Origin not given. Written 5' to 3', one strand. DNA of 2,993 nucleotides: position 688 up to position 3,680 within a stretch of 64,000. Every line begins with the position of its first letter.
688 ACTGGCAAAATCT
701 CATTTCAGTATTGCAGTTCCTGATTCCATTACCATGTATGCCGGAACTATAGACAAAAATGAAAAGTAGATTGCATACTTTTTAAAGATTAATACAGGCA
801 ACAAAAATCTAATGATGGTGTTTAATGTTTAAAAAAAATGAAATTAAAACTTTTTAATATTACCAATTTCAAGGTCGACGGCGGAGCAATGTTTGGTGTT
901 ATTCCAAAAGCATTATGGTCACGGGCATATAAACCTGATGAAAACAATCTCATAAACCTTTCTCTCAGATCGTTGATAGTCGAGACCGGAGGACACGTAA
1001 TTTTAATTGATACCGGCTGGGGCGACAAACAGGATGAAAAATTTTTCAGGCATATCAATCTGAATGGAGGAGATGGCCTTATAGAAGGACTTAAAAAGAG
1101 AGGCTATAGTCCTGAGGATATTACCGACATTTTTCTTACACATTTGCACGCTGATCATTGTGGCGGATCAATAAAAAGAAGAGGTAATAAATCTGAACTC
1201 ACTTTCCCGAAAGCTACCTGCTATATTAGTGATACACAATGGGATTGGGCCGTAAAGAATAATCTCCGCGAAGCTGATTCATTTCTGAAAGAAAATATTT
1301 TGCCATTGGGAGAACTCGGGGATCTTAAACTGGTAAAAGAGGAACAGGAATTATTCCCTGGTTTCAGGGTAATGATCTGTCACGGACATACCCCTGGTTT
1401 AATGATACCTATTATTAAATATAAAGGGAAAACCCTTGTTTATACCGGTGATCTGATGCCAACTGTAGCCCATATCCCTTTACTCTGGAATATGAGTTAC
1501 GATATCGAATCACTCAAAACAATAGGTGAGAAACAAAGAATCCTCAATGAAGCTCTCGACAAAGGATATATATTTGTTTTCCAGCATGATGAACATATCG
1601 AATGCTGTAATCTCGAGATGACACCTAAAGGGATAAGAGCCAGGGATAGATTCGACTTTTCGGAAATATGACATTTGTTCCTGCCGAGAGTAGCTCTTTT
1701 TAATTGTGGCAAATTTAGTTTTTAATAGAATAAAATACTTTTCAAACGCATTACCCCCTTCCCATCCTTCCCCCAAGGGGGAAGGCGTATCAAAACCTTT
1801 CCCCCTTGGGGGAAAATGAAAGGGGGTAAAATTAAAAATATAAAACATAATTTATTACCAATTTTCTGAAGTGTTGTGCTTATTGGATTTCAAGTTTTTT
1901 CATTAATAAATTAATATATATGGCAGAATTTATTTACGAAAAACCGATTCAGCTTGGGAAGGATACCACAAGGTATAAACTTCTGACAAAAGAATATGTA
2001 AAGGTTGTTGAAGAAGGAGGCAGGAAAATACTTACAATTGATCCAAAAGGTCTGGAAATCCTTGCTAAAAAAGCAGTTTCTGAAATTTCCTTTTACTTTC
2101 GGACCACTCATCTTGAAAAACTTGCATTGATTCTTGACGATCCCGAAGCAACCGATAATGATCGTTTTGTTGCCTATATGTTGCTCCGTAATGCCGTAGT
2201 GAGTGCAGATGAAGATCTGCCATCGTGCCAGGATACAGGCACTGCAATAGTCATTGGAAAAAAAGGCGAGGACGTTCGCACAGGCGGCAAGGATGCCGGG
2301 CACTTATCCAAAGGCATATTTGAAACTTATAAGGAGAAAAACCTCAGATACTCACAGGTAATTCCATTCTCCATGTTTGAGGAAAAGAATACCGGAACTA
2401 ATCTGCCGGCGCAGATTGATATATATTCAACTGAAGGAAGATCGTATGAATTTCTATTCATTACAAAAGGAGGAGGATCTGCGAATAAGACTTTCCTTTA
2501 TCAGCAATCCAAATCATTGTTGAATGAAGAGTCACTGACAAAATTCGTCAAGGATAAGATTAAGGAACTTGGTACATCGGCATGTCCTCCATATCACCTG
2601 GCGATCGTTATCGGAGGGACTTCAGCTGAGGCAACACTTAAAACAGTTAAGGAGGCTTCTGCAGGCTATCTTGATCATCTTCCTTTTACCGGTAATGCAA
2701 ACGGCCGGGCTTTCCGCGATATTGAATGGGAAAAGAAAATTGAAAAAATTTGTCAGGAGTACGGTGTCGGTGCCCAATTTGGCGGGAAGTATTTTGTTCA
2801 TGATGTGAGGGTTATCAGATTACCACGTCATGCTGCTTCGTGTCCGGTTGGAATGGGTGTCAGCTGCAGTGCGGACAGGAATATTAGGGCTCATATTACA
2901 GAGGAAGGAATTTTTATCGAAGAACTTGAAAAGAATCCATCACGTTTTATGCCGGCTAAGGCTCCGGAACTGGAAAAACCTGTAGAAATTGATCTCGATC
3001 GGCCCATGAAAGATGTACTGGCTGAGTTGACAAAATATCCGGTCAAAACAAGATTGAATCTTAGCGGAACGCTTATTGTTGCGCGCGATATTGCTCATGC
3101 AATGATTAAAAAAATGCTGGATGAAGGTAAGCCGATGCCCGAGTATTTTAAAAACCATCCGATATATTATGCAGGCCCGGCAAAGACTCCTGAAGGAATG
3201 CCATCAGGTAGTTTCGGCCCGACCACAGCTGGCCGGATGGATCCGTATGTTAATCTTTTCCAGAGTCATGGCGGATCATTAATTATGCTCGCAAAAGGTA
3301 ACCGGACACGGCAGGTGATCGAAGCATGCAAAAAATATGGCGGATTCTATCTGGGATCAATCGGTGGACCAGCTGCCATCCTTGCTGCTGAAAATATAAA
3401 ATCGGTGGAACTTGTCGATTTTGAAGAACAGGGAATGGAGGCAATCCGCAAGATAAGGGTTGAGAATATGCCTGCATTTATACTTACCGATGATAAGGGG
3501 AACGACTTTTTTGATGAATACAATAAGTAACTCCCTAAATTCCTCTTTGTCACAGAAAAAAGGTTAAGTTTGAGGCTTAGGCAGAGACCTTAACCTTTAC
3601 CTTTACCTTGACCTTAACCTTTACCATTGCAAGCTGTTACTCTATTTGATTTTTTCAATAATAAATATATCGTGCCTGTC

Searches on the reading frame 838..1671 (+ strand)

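Call 3: search_protein_families(library=pfam, proteins=[window:838-1671:+], max_evalue=0.01)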
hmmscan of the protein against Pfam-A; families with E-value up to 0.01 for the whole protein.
window:838-1671:+ (277 aa): 2 families
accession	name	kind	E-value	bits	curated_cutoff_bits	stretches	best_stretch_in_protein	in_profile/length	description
PF00753.33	Lactamase_B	-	7.8e-21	75.3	22.7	1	46-217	9-161/196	Metallo-beta-lactamase superfamily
PF12706.13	Lactamase_B_2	-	7.6e-06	26.1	27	1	55-212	3-149/200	Beta-lactamase superfamily domain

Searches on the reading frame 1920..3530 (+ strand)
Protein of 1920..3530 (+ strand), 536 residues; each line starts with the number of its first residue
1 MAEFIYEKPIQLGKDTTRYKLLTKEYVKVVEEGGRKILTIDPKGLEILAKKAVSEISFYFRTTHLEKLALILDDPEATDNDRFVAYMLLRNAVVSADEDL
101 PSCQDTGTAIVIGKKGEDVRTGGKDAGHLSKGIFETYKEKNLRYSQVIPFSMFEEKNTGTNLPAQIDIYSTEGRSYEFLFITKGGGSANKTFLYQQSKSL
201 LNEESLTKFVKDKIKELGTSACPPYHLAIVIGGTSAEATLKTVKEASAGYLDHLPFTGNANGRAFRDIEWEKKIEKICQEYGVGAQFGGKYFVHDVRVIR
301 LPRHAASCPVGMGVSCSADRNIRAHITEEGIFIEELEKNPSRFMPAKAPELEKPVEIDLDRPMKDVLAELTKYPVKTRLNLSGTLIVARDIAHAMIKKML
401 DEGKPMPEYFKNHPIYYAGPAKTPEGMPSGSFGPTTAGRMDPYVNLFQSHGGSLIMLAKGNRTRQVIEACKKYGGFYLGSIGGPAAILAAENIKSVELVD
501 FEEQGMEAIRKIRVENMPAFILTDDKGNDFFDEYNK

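Call 3: search_protein_families(library=pfam, proteins=[window:1920-3530:+], max_evalue=0.01)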
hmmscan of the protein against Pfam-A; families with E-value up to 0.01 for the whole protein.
window:1920-3530:+ (536 aa): 2 families
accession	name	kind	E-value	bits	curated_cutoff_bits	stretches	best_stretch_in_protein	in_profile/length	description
PF05683.17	Fumerase_C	-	2.5e-81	272.3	22.2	1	330-533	1-204/205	Fumarase C-terminus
PF05681.19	Fumerase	-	4e-77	259.6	25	1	49-324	4-269/270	Fumarate hydratase (Fumerase)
